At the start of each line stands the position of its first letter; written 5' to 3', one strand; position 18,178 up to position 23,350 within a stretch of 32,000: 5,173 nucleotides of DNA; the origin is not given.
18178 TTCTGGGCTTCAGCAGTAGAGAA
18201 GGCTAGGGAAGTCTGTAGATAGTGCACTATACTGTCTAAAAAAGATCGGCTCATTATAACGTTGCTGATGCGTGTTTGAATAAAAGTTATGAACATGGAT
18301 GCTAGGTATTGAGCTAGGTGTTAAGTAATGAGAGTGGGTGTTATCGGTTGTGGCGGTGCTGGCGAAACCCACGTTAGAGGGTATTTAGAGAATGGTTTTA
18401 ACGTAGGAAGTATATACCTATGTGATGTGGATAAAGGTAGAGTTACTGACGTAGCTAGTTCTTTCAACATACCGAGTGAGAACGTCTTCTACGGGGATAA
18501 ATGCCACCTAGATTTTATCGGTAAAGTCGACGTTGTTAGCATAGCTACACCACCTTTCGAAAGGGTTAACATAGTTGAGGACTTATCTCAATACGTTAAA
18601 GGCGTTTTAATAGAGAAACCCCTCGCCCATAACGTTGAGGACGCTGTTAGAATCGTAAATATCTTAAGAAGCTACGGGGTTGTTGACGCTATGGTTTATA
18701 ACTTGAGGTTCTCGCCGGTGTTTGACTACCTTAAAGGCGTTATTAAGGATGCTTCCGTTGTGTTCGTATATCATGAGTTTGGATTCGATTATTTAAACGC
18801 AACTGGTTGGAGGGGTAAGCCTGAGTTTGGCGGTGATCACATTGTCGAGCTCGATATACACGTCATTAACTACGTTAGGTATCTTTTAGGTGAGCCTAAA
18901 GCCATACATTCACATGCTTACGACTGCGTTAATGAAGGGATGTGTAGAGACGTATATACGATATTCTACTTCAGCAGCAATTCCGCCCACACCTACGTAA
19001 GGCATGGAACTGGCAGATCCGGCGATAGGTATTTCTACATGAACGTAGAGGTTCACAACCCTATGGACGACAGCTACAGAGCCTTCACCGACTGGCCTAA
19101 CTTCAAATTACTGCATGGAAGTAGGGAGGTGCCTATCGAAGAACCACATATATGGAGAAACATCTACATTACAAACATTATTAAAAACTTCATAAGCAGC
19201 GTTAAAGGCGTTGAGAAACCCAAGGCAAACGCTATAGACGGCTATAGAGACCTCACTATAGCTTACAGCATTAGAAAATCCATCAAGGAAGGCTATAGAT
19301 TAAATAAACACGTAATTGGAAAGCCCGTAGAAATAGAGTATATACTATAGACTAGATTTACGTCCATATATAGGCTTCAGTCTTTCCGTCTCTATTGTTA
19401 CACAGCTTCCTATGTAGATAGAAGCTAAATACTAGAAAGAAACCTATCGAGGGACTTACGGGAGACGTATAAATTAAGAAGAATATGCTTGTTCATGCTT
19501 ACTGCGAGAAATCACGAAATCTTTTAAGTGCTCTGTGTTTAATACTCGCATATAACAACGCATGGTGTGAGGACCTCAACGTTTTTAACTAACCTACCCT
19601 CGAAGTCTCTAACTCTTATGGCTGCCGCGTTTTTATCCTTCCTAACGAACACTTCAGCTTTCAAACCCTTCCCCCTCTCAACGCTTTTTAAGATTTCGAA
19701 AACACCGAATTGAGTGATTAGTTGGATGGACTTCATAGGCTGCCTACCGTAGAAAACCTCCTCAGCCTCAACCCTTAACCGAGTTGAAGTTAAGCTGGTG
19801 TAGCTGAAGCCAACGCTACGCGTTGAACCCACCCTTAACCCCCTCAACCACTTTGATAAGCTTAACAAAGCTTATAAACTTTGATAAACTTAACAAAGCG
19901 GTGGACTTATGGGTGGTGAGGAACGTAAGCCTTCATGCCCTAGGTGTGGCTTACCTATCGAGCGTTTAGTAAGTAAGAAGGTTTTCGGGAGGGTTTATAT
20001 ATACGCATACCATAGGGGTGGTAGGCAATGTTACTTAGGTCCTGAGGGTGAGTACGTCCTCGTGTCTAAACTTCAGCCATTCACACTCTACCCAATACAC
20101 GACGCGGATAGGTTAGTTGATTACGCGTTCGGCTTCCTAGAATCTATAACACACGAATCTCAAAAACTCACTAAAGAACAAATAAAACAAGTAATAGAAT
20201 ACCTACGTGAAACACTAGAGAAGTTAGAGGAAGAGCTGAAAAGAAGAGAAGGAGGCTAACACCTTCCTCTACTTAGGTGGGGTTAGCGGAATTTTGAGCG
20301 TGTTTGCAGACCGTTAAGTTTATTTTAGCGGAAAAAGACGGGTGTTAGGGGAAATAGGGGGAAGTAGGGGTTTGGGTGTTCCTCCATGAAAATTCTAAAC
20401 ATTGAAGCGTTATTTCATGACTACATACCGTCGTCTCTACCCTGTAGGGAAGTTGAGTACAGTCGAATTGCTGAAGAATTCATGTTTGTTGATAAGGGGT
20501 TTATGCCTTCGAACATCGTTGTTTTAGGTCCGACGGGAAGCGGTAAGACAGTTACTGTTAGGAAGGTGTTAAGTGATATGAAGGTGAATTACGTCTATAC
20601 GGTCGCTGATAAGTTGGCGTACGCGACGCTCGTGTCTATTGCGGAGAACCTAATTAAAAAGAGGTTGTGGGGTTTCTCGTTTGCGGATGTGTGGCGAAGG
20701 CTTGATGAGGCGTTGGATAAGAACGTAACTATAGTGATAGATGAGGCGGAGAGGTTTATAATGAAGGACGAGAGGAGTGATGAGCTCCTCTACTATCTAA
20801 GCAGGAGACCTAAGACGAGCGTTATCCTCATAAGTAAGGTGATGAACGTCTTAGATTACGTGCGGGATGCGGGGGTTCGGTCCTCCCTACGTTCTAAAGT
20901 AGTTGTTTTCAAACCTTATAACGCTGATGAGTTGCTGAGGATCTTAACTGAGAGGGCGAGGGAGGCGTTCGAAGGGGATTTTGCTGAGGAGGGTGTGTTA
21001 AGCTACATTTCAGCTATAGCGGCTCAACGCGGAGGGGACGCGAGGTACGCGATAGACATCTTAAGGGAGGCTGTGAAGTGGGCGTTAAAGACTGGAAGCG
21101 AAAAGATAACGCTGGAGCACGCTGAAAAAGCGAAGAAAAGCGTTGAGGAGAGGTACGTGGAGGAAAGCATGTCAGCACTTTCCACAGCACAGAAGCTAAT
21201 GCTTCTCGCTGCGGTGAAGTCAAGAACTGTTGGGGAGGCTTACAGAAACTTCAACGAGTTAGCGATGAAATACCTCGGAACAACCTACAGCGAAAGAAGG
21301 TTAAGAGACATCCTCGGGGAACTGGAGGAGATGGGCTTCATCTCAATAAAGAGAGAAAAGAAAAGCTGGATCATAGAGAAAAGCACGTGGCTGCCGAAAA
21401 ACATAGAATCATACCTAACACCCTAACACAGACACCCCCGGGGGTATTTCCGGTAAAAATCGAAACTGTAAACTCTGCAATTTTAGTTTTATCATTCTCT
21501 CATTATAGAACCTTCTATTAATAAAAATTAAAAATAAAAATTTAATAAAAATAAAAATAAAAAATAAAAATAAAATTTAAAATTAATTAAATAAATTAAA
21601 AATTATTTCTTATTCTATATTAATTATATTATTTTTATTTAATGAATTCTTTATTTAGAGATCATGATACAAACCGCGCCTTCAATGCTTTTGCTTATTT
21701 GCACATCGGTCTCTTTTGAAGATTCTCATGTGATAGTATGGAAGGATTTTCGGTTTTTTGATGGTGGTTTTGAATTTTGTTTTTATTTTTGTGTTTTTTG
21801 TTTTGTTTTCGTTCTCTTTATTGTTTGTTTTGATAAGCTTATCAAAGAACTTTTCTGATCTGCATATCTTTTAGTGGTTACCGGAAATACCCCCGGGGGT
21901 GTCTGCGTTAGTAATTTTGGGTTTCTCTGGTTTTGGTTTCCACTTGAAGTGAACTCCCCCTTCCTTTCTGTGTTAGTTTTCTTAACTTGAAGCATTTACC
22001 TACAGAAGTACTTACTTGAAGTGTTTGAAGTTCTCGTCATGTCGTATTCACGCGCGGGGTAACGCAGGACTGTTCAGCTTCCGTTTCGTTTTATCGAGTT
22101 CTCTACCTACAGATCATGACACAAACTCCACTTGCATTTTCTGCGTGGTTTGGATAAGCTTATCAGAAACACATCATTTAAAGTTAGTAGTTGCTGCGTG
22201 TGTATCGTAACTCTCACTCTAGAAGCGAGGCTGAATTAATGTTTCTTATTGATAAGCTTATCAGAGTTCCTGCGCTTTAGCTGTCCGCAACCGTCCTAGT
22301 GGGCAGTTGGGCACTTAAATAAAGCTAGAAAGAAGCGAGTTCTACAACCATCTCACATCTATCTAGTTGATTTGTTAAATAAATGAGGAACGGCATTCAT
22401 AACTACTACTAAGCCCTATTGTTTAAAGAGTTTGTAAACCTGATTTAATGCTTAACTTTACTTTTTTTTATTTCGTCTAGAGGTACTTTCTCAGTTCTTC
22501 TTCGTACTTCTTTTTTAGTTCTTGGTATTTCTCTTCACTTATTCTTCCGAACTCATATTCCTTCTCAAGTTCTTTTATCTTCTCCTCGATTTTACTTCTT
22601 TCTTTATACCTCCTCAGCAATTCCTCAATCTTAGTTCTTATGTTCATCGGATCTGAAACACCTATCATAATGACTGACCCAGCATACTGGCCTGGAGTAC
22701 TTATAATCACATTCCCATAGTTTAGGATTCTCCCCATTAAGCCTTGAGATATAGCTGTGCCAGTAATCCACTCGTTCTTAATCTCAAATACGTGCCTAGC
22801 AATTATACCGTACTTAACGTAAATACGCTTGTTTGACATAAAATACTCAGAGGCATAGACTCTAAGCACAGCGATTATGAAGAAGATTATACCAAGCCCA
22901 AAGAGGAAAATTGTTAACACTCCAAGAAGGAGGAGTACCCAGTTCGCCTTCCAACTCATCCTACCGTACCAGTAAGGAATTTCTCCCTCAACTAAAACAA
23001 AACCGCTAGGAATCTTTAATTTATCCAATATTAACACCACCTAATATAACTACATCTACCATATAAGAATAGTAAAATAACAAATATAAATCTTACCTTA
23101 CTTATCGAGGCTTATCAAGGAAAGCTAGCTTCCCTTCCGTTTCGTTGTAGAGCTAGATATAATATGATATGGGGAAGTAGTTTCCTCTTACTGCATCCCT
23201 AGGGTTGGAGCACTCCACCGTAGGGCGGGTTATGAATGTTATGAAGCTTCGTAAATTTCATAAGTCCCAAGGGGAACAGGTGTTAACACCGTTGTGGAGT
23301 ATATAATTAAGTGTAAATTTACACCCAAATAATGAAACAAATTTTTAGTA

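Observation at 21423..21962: Textbook-like but compact replication origin: a 33/34 inverted ORB-like pair around a 93-nt pure A/T tract and a G/T-skewed flank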

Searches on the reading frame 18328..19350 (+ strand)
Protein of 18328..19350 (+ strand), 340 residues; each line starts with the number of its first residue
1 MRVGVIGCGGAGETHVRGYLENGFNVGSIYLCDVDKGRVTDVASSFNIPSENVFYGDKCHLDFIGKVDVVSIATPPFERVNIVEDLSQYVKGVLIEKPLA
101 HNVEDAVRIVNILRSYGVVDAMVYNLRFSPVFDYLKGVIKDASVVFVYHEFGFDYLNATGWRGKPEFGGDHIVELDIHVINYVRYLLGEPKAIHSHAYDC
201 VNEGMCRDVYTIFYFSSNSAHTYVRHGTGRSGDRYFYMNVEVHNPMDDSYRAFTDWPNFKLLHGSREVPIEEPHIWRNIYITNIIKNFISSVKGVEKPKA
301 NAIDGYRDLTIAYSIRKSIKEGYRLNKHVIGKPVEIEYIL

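Call 9: search_protein_families(library=pfam, proteins=[window:18328-19350:+], max_evalue=0.01)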
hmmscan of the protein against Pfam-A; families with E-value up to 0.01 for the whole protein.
window:18328-19350:+ (340 aa): 3 families
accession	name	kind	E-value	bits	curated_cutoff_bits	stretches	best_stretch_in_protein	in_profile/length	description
PF01408.29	GFO_IDH_MocA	-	3e-18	67.1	24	1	1-122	1-117/120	Oxidoreductase family, NAD-binding Rossmann fold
PF22725.1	GFO_IDH_MocA_C3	-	9.9e-07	29.2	27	1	144-216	16-93/124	GFO/IDH/MocA C-terminal domain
PF02894.22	GFO_IDH_MocA_C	-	3.3e-06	27.5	22.9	1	159-197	30-68/218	Oxidoreductase family, C-terminal alpha/beta domain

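Call 76: find_homologous_proteins(query=window:18328-19350:+, max_evalue=1e-30)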
Query window:18328-19350:+ (340 aa): 8 proteins with E <= 1e-30 among 2418 candidates.
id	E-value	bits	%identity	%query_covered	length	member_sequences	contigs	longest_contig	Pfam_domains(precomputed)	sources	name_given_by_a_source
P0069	7.3e-225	764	97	100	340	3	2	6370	PF01408.29,PF22725.2,PF02894.23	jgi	-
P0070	1.2e-169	582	69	100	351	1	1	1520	PF01408.29,PF22725.2,PF02894.23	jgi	-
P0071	1.2e-159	550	66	99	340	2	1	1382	PF01408.29,PF22725.2,PF02894.23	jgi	-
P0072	6.2e-154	531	64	99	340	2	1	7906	PF01408.29,PF22725.2,PF02894.23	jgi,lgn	-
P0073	8.8e-152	524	62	96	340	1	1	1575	PF01408.29,PF22725.2,PF02894.23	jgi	-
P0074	8.5e-92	326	62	64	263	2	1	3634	PF01408.29,PF22725.2,PF02894.23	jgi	-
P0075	3.6e-80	288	57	60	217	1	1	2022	-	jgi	-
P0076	2.0e-53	200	35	96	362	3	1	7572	PF01408.29,PF22725.2,PF02894.23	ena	-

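Call 77: find_encoding_contigs(protein=P0069, flank=6000, max_places=4)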
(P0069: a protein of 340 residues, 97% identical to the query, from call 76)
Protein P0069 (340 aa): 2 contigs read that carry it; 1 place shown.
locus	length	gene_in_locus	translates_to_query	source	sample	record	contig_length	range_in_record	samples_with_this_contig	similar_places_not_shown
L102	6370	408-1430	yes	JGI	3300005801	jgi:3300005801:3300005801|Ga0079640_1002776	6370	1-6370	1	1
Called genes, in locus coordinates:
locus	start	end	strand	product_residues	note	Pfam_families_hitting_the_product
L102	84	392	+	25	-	-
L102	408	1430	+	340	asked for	PF01408:GFO_IDH_MocA, PF02894:GFO_IDH_MocA_C (faint), PF22725:GFO_IDH_MocA_C3 (weak)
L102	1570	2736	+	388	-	PF01909:NTP_transf_2, PF18765:Polbeta (faint)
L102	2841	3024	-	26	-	-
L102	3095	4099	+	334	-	-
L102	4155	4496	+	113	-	-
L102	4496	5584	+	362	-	-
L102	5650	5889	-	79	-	-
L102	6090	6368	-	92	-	?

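Call 78: find_encoding_contigs(protein=P0072, flank=7000, max_places=3)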
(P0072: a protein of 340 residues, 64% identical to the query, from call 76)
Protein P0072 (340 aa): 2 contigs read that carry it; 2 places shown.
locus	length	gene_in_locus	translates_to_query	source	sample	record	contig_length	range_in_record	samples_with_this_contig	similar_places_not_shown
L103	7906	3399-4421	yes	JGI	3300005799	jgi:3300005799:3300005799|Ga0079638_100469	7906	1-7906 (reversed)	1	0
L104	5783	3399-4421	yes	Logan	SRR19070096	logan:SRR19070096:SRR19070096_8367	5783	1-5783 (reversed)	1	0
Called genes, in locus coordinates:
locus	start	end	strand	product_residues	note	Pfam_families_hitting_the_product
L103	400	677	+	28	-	-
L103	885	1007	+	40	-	-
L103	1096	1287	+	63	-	-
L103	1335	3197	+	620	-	PF04851:ResIII (faint), PF00580:UvrD-helicase (faint), PF13086:AAA_11, PF13245:AAA_19, PF13604:AAA_30 (weak), PF01443:Viral_helicase1 (faint), PF13087:AAA_12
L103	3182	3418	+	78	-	-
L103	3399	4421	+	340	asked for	PF01408:GFO_IDH_MocA, PF02894:GFO_IDH_MocA_C (faint), PF22725:GFO_IDH_MocA_C3 (weak)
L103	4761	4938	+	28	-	-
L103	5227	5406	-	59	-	-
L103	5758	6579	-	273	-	PF06053:DUF929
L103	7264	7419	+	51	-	-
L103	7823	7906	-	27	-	?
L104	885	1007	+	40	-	-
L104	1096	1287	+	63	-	-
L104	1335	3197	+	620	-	PF04851:ResIII (faint), PF00580:UvrD-helicase (faint), PF13086:AAA_11, PF13245:AAA_19, PF13604:AAA_30 (weak), PF01443:Viral_helicase1 (faint), PF13087:AAA_12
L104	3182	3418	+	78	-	-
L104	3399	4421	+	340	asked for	PF01408:GFO_IDH_MocA, PF02894:GFO_IDH_MocA_C (faint), PF22725:GFO_IDH_MocA_C3 (weak)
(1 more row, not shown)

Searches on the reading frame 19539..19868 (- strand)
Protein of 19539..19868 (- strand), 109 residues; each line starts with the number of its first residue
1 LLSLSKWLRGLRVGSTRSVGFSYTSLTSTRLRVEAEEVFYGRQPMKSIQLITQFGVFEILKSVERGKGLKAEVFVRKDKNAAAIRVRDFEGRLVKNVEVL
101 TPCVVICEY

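Call 9: search_protein_families(library=pfam, proteins=[window:19539-19868:-], max_evalue=0.01)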
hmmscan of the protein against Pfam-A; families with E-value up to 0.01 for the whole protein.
window:19539-19868:- (109 aa): 0 families

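Call 94: search_solved_structures(query=window:19539-19868:-, max_evalue=5)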
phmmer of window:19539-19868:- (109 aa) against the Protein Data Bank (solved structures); distinct sequences matched with E-value up to 5: 1.
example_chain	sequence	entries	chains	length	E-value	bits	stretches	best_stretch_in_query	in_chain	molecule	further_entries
3h37_A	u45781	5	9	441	1.2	13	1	26-58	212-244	TRNA nucleotidyl transferase-related protein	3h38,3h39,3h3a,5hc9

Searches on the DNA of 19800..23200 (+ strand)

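Call 11: search_dna_similar(query=window:19800-23200:+, collection=plasmids, mode=distant)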
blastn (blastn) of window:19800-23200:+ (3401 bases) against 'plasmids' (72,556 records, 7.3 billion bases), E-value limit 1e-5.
No match.

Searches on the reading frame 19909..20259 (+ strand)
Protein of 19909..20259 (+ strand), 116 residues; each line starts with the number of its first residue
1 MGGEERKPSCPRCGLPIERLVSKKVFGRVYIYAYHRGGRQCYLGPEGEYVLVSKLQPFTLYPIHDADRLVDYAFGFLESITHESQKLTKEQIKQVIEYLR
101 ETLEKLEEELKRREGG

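Call 9: search_protein_families(library=pfam, proteins=[window:19909-20259:+], max_evalue=0.01)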
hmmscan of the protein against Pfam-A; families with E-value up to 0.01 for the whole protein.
window:19909-20259:+ (116 aa): 1 family
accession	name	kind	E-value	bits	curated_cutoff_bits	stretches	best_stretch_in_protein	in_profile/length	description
PF19959.4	EAD4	-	0.0022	18.9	27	1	75-115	50-93/123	Effector-associated domain 4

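Call 35: search_protein_families(library=ncbifam, proteins=[window:19909-20259:+], max_evalue=0.01)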
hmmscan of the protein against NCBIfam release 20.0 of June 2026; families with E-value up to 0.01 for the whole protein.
window:19909-20259:+ (116 aa): 0 families

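Call 57: search_protein_families(library=phrogs, proteins=[window:19909-20259:+], max_evalue=0.001)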
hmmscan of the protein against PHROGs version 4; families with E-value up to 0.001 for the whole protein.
window:19909-20259:+ (116 aa): 1 family
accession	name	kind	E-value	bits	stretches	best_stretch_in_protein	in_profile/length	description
phrog_33343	-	unknown function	3e-06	28.1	1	9-113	4-111/146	-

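Call 60: find_homologous_proteins(query=window:19909-20259:+)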
Query window:19909-20259:+ (116 aa): 1 proteins with E <= 0.001 among 15 candidates.
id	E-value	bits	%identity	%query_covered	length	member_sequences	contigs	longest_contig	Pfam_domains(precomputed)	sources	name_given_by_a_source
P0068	2.8e-68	245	93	88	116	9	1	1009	-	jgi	-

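Call 80: find_encoding_contigs(protein=P0068, flank=3000, max_places=4)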
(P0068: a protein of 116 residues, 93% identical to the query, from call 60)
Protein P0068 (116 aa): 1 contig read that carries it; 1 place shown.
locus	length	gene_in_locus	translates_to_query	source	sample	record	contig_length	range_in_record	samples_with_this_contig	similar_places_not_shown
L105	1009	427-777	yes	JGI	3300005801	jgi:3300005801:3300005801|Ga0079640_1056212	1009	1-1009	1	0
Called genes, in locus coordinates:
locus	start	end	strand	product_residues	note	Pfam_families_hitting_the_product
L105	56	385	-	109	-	-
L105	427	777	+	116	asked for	-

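Call 95: search_solved_structures(query=window:19909-20259:+, max_evalue=5)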
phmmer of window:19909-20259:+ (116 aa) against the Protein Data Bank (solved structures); distinct sequences matched with E-value up to 5: 2.
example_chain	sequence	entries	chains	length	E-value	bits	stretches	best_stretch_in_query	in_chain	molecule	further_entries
9ocw_A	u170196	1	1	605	0.85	13.2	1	15-48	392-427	Calmodulin-1,Eukaryotic elongation factor 2 kinase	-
7shq_A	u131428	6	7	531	1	12.9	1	15-48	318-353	Eukaryotic elongation factor 2 kinase,Eukaryotic elongation factor 2 kinase | Eukaryotic elongation factor 2 kinase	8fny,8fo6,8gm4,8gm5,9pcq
